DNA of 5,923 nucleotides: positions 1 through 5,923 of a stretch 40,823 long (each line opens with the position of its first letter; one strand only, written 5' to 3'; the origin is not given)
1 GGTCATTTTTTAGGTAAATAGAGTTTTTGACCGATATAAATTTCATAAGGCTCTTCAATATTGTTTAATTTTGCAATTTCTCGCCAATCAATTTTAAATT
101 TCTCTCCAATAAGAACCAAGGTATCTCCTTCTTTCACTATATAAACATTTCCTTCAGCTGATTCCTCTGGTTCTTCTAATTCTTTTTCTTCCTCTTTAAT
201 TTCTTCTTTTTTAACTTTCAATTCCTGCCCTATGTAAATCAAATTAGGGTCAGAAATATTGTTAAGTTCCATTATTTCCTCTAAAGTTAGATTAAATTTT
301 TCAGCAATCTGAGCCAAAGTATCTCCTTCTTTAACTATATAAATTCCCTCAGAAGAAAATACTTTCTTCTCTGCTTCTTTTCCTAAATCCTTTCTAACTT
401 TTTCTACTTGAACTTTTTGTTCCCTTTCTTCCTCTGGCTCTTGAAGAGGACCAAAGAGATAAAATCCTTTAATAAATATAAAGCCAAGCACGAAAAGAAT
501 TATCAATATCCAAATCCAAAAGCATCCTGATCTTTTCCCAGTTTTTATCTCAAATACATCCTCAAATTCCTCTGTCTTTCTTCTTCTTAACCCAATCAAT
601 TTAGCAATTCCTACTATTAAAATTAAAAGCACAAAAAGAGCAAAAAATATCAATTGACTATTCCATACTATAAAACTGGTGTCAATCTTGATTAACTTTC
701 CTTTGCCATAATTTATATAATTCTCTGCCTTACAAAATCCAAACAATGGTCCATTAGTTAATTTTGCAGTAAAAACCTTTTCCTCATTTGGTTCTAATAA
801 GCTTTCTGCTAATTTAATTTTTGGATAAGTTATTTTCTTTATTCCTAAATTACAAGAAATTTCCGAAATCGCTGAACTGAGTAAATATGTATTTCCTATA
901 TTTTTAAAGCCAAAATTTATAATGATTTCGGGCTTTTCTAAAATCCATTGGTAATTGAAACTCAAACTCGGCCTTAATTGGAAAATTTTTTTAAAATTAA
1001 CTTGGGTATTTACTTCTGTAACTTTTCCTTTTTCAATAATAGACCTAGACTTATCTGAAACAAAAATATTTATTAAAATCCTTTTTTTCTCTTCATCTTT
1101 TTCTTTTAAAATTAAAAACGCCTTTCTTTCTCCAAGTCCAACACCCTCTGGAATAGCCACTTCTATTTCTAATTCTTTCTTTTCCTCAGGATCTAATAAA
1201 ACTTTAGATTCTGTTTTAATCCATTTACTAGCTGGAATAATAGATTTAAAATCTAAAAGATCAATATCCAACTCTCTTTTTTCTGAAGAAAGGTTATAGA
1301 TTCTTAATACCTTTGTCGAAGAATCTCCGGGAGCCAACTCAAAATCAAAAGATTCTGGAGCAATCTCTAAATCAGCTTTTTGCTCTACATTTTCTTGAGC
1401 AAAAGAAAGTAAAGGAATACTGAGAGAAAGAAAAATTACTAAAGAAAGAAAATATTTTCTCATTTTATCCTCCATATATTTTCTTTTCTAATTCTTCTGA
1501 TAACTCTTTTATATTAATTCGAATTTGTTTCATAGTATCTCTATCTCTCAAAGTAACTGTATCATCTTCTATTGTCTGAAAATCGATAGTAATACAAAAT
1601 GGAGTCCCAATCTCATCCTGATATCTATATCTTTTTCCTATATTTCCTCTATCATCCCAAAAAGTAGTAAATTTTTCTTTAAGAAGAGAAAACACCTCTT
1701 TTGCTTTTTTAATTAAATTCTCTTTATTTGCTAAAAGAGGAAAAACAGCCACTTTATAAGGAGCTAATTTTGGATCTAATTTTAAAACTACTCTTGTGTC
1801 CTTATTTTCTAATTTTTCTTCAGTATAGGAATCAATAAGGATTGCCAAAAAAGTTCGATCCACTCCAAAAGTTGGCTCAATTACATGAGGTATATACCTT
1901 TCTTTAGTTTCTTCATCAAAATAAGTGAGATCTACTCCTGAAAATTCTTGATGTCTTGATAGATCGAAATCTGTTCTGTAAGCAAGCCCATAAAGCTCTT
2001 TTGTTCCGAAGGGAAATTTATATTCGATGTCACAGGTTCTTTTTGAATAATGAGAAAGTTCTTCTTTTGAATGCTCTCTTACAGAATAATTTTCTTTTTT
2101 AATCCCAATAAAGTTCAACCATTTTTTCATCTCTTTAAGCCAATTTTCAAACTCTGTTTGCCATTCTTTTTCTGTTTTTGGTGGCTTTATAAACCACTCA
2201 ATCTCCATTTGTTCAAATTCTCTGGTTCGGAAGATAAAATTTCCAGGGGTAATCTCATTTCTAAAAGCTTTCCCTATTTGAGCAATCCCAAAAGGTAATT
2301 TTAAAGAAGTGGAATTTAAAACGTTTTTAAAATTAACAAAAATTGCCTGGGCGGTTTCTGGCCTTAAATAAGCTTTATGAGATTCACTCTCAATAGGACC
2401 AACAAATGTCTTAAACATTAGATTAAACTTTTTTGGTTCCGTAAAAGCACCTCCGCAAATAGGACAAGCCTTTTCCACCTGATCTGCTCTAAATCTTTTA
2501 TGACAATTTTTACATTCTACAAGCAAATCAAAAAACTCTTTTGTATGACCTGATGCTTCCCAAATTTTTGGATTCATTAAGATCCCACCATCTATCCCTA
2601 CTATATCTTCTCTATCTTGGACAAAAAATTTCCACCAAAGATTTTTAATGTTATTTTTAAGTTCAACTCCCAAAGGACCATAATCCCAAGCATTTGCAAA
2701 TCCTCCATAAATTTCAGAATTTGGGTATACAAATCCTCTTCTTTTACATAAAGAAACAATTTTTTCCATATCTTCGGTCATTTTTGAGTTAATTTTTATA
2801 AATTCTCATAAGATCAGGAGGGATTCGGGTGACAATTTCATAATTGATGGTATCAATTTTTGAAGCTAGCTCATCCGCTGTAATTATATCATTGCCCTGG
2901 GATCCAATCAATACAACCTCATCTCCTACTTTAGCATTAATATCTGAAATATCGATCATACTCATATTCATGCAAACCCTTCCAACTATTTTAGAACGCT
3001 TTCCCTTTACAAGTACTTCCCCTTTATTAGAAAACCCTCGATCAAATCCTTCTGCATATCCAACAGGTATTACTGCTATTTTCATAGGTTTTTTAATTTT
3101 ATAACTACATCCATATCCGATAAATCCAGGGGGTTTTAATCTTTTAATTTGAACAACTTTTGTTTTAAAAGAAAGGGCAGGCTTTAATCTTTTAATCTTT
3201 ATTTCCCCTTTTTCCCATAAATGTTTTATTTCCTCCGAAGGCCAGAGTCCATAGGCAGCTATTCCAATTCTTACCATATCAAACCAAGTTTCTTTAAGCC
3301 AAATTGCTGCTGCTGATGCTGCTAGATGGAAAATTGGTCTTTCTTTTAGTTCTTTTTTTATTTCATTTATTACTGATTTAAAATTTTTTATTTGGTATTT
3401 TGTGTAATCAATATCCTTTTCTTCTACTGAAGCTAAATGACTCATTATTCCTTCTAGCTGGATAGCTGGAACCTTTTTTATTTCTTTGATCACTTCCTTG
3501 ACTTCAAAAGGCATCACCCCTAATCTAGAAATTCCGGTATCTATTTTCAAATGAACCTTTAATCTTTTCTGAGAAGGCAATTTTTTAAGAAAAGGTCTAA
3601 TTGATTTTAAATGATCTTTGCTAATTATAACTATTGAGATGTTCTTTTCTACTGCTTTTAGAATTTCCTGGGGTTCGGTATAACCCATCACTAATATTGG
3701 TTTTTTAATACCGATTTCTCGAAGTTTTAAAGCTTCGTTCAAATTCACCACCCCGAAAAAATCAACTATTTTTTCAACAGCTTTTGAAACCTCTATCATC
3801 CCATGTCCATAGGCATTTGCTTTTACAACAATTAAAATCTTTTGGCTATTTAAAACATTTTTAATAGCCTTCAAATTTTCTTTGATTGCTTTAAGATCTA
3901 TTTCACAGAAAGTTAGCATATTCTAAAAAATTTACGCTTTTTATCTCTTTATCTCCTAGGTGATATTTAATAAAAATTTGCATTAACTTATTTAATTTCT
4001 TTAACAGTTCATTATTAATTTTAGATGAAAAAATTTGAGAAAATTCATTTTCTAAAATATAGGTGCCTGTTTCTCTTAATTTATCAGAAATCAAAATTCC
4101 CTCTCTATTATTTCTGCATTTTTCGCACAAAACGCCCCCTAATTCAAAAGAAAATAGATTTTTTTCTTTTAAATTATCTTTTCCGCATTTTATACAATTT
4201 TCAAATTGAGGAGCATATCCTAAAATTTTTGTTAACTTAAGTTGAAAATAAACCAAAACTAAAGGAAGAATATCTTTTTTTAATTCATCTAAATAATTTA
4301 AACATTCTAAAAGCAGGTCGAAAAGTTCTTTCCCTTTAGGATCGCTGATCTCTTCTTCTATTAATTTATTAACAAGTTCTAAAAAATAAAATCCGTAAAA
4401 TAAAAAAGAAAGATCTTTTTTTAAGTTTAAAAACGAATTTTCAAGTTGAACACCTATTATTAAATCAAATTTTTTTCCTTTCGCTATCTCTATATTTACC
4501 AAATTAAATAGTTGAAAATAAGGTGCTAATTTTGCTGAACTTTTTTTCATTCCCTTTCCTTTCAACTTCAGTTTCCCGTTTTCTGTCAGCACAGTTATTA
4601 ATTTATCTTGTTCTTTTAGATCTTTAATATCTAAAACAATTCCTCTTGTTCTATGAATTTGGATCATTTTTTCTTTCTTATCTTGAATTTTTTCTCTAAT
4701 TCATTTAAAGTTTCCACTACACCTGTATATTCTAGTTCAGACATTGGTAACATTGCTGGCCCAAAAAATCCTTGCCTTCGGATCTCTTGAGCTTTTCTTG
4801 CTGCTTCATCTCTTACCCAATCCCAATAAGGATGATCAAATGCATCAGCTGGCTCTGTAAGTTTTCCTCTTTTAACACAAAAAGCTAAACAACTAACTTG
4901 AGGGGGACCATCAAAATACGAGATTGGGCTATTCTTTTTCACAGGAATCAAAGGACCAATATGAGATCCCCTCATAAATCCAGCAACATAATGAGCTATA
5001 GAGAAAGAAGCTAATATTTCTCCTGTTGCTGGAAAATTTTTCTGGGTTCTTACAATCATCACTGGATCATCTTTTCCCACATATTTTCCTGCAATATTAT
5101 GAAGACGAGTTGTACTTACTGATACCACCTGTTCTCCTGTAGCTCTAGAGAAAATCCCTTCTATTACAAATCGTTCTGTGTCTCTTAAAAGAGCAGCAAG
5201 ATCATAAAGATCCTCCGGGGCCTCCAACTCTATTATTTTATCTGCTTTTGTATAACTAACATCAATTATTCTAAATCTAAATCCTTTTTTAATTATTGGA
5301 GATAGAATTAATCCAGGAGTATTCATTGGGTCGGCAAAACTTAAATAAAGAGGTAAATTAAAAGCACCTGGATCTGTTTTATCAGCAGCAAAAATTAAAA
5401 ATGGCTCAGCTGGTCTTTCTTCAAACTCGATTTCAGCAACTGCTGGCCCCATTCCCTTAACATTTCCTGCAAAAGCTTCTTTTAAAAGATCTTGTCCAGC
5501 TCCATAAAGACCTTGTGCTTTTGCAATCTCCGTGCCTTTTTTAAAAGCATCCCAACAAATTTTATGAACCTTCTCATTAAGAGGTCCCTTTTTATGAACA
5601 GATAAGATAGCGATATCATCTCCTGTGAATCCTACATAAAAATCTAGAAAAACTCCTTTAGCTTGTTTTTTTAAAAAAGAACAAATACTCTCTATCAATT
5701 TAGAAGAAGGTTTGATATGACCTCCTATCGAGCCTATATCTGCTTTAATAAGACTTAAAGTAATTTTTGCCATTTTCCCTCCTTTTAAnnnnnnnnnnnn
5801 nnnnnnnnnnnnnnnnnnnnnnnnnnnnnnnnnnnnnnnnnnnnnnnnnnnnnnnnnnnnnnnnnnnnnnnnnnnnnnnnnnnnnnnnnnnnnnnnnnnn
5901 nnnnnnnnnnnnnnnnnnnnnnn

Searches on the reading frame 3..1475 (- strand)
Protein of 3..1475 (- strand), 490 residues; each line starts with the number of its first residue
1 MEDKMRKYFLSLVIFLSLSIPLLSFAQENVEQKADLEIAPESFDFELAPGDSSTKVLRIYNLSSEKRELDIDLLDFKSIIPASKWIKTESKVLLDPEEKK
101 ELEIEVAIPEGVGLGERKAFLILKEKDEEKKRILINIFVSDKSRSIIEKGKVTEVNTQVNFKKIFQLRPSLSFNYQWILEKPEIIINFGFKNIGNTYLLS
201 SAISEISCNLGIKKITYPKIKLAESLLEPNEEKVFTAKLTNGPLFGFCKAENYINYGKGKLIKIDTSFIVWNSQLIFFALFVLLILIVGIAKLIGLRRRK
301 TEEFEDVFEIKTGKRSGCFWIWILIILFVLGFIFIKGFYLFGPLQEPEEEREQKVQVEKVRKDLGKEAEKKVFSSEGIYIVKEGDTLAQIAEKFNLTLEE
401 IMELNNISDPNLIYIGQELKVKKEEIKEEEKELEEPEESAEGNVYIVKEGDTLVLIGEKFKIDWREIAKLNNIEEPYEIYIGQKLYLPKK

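Call 8: search_protein_families(library=pfam, proteins=[window:3-1475:-], max_evalue=0.001)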
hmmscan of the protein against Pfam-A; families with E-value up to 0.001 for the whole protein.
window:3-1475:- (490 aa): 4 families
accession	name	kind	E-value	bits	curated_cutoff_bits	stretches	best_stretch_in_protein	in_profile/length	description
PF01476.26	LysM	-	4.5e-32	110.2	20.9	2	379-422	1-43/43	LysM domain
PF23473.1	LysM3_LYK4_5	-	6.2e-11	42.6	29.3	1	379-414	5-39/48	LYK4/5 LysM3 domain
PF23446.1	LysM1_NFP_LYK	-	0.00052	21.3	36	0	385-419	16-51/60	NFP/LYK LysM1 domain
PF23462.1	LysM3_NFP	-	0.00062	20.7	28.1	0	379-407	5-33/48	NFP LysM3 domain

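Call 56: find_encoding_contigs(protein=window:3-1475:-, flank=10000, max_places=3)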
Protein window:3-1475:- (490 aa): no gene with exactly this product is on record in the collection.

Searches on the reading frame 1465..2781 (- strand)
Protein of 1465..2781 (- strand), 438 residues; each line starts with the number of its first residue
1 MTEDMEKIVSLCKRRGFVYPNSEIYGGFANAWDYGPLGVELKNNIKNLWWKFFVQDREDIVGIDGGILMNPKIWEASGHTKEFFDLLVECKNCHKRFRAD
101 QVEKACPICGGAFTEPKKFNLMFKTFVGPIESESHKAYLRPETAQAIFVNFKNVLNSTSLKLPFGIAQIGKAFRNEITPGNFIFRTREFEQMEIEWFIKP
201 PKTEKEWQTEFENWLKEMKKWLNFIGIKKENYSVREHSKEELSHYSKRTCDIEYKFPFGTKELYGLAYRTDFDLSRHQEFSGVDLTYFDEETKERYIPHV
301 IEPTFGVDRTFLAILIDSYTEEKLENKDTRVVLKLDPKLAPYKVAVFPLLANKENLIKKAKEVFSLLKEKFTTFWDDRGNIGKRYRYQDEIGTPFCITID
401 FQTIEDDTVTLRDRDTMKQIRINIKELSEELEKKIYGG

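Call 8: search_protein_families(library=pfam, proteins=[window:1465-2781:-], max_evalue=0.001)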
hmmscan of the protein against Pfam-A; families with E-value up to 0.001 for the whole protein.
window:1465-2781:- (438 aa): 3 families
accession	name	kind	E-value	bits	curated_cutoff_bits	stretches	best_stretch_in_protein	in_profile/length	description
PF03129.25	HGTP_anticodon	-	1.3e-21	77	21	1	343-433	1-93/94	Anticodon binding domain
PF00587.30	tRNA-synt_2b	-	3.4e-17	63.5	29.3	1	132-315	5-176/179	tRNA synthetase class II core domain (G, H, P, S and T)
PF23455.1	DUF7129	-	0.00022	21.3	30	1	89-112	13-36/45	Domain of unknown function (DUF7129)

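Call 57: find_encoding_contigs(protein=window:1465-2781:-, flank=10000, max_places=3)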
Protein window:1465-2781:- (438 aa): 2 contigs read that carry it; 2 places shown.
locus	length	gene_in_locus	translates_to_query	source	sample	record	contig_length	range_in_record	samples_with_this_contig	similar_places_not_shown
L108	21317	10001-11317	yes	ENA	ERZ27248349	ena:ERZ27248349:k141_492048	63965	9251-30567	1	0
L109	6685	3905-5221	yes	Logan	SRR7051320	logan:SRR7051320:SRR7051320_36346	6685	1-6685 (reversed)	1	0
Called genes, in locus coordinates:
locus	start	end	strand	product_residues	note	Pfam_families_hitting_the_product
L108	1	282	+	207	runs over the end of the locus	-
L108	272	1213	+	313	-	PF00752:XPG_N, PF00867:XPG_I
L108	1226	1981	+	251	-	PF01904:DUF72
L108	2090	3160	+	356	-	-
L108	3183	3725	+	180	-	PF13298:LigD_N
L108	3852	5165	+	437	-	PF27218:MJ0043_C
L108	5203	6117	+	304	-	-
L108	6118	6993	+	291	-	PF01149:Fapy_DNA_glyco, PF05833:NFACT_N (weak), PF06831:H2TH, PF06827:zf-FPG_IleRS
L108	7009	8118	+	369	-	PF01950:FBPase_3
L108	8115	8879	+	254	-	PF11967:RecO_N, PF02565:RecO_C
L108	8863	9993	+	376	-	PF01168:Ala_racemase_N, PF00842:Ala_racemase_C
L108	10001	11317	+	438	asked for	PF00587:tRNA-synt_2b, PF03129:HGTP_anticodon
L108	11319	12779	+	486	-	PF01476:LysM, PF23473:LysM3_LYK4_5 (faint), PF01476:LysM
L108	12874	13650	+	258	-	-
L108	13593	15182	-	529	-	-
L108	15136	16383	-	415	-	PF00534:Glycos_transf_1, PF13692:Glyco_trans_1_4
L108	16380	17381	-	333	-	PF04055:Radical_SAM, PF13186:SPASM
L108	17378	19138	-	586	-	PF02543:Carbam_trans_N, PF22521:HypF_C_2 (weak), PF16861:Carbam_trans_C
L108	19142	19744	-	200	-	-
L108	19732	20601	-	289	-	PF13075:DUF3939 (faint), PF08334:T2SSG (faint)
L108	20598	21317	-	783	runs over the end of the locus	-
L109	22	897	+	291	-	PF01149:Fapy_DNA_glyco, PF05833:NFACT_N (weak), PF06831:H2TH, PF06827:zf-FPG_IleRS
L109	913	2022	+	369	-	PF01950:FBPase_3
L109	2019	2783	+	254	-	PF11967:RecO_N, PF02565:RecO_C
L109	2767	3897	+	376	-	PF01168:Ala_racemase_N, PF00842:Ala_racemase_C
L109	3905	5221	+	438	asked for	PF00587:tRNA-synt_2b, PF03129:HGTP_anticodon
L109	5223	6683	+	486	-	PF01476:LysM, PF23473:LysM3_LYK4_5 (faint), PF01476:LysM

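Call 72: search_protein_families(library=pfam, proteins=[L108:12874-13650:+, L108:13593-15182:-, L108:19142-19744:-], max_evalue=0.001)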
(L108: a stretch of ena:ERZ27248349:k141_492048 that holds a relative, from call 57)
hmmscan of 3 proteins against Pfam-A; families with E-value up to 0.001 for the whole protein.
L108:12874-13650:+ (258 aa): 1 family
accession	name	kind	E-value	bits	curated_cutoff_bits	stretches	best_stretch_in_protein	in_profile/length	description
PF18915.5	DUF5667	-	8.8e-24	84.2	27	1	31-142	1-99/99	Domain of unknown function (DUF5667)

L108:13593-15182:- (529 aa): 0 families

L108:19142-19744:- (200 aa): 0 families

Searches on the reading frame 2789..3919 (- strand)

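Call 8: search_protein_families(library=pfam, proteins=[window:2789-3919:-], max_evalue=0.001)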
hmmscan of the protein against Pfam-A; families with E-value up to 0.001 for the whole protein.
window:2789-3919:- (376 aa): 2 families
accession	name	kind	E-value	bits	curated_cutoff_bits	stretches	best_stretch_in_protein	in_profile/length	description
PF01168.26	Ala_racemase_N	-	4.9e-68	229.6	24.1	1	7-225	1-218/220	Alanine racemase, N-terminal domain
PF00842.27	Ala_racemase_C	-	1.6e-43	147.8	25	1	248-374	1-127/127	Alanine racemase, C-terminal domain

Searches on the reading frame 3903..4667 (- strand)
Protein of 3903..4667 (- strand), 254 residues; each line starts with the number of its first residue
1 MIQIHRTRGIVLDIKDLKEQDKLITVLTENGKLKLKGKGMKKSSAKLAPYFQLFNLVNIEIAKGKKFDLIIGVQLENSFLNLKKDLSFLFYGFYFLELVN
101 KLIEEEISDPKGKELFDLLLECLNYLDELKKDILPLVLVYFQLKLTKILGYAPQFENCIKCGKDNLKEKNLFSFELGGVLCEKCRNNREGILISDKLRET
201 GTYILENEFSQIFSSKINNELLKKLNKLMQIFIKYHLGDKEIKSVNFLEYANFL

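Call 8: search_protein_families(library=pfam, proteins=[window:3903-4667:-], max_evalue=0.001)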
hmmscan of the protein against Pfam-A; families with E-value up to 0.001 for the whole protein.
window:3903-4667:- (254 aa): 2 families
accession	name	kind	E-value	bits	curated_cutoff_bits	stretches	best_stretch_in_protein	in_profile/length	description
PF02565.21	RecO_C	-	5.3e-27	94.9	22.1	1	85-244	3-155/157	Recombination protein O C terminal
PF11967.14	RecO_N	-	1.9e-13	50.7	27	1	4-79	3-80/80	Recombination protein O N terminal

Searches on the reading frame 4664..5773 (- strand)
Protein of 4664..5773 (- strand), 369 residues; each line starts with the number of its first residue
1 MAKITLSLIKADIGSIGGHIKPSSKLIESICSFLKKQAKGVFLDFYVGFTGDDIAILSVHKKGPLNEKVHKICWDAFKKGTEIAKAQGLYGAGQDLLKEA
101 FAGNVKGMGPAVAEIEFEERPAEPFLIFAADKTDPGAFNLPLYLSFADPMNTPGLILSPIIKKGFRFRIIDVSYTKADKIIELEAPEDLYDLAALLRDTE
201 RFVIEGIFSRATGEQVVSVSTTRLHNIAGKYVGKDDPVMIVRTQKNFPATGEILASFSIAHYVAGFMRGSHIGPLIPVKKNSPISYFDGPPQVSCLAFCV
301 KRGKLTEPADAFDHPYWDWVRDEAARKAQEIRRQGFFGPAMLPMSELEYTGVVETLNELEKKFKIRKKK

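Call 8: search_protein_families(library=pfam, proteins=[window:4664-5773:-], max_evalue=0.001)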
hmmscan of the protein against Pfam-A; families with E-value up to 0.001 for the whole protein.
window:4664-5773:- (369 aa): 1 family
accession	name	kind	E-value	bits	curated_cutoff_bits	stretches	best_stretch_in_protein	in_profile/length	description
PF01950.21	FBPase_3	-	3.7e-160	533.4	25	1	3-364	1-361/361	Fructose-1,6-bisphosphatase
